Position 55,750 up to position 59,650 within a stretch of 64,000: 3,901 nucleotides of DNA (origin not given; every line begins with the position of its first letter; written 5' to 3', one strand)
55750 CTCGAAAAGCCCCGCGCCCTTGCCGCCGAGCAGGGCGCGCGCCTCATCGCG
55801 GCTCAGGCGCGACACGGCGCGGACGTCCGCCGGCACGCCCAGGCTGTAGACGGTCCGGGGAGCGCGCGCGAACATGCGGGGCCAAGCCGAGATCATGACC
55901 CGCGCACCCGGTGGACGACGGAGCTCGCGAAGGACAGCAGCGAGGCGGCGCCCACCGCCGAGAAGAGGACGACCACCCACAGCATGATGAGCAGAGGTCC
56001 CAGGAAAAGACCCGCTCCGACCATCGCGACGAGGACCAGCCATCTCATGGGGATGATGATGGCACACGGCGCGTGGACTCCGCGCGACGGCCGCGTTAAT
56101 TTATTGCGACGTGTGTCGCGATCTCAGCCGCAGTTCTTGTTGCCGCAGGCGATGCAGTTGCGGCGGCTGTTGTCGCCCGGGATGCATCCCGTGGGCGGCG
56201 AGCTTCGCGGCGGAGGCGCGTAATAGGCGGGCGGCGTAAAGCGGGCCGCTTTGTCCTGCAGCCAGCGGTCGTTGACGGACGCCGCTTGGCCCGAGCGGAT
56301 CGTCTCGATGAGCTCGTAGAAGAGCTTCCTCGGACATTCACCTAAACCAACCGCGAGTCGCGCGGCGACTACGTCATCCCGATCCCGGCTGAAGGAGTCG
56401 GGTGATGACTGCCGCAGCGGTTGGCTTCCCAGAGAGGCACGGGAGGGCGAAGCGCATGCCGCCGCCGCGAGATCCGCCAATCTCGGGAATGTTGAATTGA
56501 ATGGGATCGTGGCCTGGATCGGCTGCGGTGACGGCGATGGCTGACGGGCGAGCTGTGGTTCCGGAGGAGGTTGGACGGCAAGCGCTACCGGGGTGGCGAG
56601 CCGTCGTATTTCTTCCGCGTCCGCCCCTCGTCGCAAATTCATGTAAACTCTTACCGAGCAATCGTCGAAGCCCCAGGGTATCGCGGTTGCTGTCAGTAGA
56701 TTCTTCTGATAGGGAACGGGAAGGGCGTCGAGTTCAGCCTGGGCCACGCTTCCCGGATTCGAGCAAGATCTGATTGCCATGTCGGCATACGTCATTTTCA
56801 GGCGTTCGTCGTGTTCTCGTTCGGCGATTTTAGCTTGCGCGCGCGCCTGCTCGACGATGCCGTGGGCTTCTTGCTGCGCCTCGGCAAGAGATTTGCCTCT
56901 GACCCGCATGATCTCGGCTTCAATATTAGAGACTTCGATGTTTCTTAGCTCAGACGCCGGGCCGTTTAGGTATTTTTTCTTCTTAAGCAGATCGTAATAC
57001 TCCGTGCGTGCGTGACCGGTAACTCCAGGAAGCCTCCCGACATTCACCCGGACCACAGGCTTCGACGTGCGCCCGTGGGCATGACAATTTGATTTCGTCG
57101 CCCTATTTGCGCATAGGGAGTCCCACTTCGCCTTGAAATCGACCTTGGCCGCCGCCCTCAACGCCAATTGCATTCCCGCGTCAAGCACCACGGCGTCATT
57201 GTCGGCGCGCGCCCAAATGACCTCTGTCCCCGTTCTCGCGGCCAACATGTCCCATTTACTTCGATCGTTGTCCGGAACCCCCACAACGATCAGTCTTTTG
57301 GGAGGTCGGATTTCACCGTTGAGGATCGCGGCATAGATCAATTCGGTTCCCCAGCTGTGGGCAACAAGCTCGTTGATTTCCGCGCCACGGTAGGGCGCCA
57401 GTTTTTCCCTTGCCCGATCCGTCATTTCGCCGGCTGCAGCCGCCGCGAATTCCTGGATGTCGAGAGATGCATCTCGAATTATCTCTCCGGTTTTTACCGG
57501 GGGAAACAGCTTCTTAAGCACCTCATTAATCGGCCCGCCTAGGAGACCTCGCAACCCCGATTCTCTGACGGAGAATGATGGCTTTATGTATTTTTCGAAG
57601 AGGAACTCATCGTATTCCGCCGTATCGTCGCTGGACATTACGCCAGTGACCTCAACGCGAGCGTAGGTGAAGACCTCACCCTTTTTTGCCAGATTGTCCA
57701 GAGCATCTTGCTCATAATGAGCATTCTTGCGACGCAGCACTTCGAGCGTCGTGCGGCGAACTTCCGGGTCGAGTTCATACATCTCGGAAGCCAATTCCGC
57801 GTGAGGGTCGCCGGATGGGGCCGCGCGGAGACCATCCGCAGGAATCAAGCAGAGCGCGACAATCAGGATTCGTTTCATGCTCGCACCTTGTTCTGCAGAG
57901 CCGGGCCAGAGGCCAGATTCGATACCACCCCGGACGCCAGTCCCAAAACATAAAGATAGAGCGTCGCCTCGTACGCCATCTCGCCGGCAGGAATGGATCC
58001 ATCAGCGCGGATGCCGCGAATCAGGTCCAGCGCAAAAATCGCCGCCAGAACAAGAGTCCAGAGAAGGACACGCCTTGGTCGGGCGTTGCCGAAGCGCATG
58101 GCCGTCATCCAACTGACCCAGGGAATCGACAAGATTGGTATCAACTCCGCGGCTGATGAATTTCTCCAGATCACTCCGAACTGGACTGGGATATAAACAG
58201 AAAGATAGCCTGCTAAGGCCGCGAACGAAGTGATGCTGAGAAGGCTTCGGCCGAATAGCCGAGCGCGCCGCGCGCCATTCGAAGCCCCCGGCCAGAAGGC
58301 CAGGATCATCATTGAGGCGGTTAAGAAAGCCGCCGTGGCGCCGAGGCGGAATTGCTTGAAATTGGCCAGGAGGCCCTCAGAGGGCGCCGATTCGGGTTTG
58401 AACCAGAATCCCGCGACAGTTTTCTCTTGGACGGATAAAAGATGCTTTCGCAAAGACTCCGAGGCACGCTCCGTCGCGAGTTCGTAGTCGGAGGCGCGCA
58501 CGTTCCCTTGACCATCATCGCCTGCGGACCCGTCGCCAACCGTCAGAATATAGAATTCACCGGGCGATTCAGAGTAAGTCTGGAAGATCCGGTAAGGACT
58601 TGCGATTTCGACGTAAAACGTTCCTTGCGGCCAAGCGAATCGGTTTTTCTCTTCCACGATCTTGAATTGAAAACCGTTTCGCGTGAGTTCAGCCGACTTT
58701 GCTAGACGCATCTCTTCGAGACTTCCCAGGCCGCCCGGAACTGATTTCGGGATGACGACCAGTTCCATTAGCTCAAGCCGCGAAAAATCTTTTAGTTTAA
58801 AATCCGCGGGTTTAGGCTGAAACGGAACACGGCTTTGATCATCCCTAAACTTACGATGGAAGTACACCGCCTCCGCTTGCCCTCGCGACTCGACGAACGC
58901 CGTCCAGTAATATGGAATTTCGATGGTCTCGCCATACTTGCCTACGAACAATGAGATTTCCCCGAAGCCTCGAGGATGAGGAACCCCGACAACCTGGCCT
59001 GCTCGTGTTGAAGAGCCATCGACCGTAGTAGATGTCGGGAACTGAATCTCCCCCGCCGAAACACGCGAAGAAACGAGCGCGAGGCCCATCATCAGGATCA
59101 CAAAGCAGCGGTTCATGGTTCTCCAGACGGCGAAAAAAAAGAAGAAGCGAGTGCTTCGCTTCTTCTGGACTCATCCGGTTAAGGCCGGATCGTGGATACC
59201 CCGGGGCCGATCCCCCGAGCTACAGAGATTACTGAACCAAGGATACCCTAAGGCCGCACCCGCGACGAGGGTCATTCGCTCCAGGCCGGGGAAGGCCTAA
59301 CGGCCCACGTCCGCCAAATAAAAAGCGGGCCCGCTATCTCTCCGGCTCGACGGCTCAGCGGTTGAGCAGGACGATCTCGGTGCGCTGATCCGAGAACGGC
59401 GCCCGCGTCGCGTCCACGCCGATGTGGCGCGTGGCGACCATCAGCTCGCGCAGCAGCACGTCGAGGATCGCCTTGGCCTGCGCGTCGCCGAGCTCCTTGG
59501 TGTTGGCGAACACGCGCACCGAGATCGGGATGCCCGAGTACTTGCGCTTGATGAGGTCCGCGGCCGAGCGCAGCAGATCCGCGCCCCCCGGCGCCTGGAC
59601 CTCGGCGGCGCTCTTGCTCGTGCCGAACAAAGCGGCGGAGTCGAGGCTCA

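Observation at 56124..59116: AT-rich two-gene island: exported membrane protein plus secreted putative serine hydrolase with a Cys-rich tail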

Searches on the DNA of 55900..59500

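Call 63: search_rna_families(source=window, start=55900, end=59500, threshold=evalue, max_evalue=1)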
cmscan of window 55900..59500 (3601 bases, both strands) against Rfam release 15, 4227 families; matches with E-value up to 1: 1.
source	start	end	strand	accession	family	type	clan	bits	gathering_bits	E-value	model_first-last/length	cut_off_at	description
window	59160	59230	-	RF03165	2dG-II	Cis-reg; riboswitch;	CL00123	76.7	60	2.8e-19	1-71/71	no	2dG-II purine riboswitch aptamer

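Call 91: search_rna_families(source=window, start=59100, end=59350, threshold=evalue, max_evalue=0.01, show_alignments=3)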
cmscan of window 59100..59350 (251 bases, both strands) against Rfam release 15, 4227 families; matches with E-value up to 0.01: 1.
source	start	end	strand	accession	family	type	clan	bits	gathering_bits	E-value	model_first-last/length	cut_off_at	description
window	59160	59230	-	RF03165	2dG-II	Cis-reg; riboswitch;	CL00123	76.7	60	1.9e-20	1-71/71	no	2dG-II purine riboswitch aptamer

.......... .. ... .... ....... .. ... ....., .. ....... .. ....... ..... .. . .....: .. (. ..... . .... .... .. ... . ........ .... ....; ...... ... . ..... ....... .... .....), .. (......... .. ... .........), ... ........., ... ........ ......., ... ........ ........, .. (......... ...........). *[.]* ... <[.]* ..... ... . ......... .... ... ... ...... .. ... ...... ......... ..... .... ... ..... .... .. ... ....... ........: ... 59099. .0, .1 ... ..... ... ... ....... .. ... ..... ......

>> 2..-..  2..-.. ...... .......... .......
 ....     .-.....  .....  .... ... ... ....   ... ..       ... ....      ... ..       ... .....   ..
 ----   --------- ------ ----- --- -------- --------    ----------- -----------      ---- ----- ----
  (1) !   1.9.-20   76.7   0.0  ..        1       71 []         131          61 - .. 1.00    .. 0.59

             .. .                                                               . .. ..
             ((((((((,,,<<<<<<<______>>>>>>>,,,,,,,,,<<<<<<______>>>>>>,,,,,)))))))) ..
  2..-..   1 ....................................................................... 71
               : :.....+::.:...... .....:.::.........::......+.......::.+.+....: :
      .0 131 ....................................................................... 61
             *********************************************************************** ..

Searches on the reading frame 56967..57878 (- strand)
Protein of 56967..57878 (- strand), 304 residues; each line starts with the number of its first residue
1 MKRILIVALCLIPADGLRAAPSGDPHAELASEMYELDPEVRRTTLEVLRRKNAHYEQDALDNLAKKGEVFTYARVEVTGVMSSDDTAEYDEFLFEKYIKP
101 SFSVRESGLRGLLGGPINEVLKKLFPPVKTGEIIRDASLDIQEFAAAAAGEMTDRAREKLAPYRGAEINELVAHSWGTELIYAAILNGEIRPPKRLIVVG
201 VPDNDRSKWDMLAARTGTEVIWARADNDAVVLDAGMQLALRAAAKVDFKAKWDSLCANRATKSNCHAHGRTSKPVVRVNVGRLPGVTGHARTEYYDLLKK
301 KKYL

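Call 59: search_protein_families(library=pfam, alignment_id=A3, max_evalue=10)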
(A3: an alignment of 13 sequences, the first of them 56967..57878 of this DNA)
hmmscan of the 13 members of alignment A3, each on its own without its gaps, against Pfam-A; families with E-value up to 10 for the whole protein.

A. member 1, window:56967-57878:- (304 aa): 0 families

B. families by the number of members that match (of 13 scanned): 5 families
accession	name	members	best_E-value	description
PF00561.26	Abhydrolase_1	2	0.093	alpha/beta hydrolase fold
PF23283.1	D8C_UMOD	1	0.11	Uromodulin-like, D8C domain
PF22566.2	UBA_8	1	0.24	UBA-like domain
PF04624.19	Dec-1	1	1.7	Dec-1 repeat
PF19767.4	DUF6254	1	2.2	Family of unknown function (DUF6254)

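Call 60: search_solved_structures(query=A3, max_evalue=10, show_alignments=2)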
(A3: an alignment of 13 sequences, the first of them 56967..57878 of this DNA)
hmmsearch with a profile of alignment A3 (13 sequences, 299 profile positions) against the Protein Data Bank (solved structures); distinct sequences matched with E-value up to 10: 3.
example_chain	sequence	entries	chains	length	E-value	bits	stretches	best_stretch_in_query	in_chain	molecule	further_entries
1wra_A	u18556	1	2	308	0.6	12.9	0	76-143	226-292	Teichoic acid phosphorylcholine esterase/choline binding protein E (cbpE)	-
6yxq_A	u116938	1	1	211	0.84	12.4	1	82-153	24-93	Activating signal cointegrator 1 complex subunit 3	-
2i1y_A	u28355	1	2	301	1.4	11.7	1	229-288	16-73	Receptor-type tyrosine-protein phosphatase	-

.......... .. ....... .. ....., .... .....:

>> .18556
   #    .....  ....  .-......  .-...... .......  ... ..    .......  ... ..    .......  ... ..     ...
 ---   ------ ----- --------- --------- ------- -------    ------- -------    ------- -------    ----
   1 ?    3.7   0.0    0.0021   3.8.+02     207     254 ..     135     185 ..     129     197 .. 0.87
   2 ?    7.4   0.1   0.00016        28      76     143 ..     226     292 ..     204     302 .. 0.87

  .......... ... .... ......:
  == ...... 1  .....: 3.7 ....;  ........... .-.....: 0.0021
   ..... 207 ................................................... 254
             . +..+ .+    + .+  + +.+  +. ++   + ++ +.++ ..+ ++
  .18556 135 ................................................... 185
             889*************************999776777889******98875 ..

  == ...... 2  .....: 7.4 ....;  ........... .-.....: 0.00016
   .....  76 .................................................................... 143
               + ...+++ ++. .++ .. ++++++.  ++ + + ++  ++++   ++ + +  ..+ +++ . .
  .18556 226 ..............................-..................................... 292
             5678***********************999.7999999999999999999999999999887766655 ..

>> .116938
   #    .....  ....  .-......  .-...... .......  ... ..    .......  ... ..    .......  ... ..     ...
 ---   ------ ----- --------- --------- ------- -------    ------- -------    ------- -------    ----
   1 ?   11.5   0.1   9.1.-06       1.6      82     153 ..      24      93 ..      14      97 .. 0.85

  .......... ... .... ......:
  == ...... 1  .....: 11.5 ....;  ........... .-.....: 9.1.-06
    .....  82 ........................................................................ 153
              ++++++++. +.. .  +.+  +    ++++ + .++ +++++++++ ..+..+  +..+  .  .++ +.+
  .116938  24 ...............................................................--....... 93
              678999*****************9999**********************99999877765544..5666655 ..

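Call 122: find_related_loci(query=A3, collection=viral_contigs, flank=5000)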
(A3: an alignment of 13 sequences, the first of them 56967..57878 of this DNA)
Query A3 (304 aa) in viral_contigs; peptide patterns used: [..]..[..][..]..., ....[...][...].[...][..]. (x = any residue, [..] = any of these).
23 stretches matched a pattern, but none encodes a relative of the query by tblastn (E <= 1e-3).
